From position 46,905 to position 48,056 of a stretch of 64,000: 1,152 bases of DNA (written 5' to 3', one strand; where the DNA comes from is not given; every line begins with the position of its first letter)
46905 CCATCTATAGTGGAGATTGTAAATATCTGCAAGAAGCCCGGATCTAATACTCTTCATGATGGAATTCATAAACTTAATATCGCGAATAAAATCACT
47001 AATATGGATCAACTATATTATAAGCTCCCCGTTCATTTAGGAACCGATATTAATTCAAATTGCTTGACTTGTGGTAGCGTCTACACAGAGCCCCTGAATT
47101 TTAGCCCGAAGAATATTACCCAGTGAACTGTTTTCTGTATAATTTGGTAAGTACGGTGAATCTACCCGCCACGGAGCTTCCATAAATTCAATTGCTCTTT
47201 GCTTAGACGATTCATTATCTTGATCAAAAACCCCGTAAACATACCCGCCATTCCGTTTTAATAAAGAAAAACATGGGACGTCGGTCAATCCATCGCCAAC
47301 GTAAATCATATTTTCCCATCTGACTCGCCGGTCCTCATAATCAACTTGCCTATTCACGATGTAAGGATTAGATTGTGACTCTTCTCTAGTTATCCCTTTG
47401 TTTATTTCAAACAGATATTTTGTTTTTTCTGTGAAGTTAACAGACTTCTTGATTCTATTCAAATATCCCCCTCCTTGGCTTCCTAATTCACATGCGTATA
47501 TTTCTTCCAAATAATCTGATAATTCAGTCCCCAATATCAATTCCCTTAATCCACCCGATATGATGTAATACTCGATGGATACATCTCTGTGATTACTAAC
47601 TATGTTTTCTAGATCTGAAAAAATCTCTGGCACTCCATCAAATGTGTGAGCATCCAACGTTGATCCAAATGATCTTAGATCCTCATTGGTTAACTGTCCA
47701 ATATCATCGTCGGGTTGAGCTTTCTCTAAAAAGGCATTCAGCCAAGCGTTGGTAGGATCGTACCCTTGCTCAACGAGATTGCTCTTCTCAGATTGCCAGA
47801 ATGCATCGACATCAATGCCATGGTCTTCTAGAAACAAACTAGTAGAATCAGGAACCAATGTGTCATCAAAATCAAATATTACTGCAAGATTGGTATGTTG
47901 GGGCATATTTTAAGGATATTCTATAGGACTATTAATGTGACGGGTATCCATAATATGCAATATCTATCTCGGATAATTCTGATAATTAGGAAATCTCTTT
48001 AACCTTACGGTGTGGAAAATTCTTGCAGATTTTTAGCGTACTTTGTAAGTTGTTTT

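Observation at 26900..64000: Integrated element of more than 37 kb carrying three distinct FtsK/HerA-superfamily ATPases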

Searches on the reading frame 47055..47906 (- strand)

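Call 7: search_protein_families(library=pfam, proteins=[window:47055-47906:-], max_evalue=0.01)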
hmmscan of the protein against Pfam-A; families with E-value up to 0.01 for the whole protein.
window:47055-47906:- (283 aa): 3 families
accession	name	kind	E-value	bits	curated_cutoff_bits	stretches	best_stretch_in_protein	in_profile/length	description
PF12710.13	HAD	-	0.00039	21.3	27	0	9-213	1-188/189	haloacid dehalogenase-like hydrolase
PF00702.32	Hydrolase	-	0.0059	17.5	26.4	0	8-28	3-26/191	haloacid dehalogenase-like hydrolase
PF06888.18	Put_Phosphatase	-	0.0075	16.2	27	0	192-218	164-189/234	Putative Phosphatase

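Call 56: search_protein_families(library=padloc, proteins=[window:47055-47906:-], max_evalue=0.01)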
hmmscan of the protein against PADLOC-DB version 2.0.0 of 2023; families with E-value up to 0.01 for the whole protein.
window:47055-47906:- (283 aa): 3 families
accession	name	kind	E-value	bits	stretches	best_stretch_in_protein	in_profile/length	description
PDLC05002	PDC-S34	-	6.5e-63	210.8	1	1-280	1-273/284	-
PDLC05001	PDC-S34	-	5.4e-46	155.3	1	6-271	15-270/384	-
PDLC05000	PDC-S34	-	2.4e-44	150.2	1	6-278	3-265/416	-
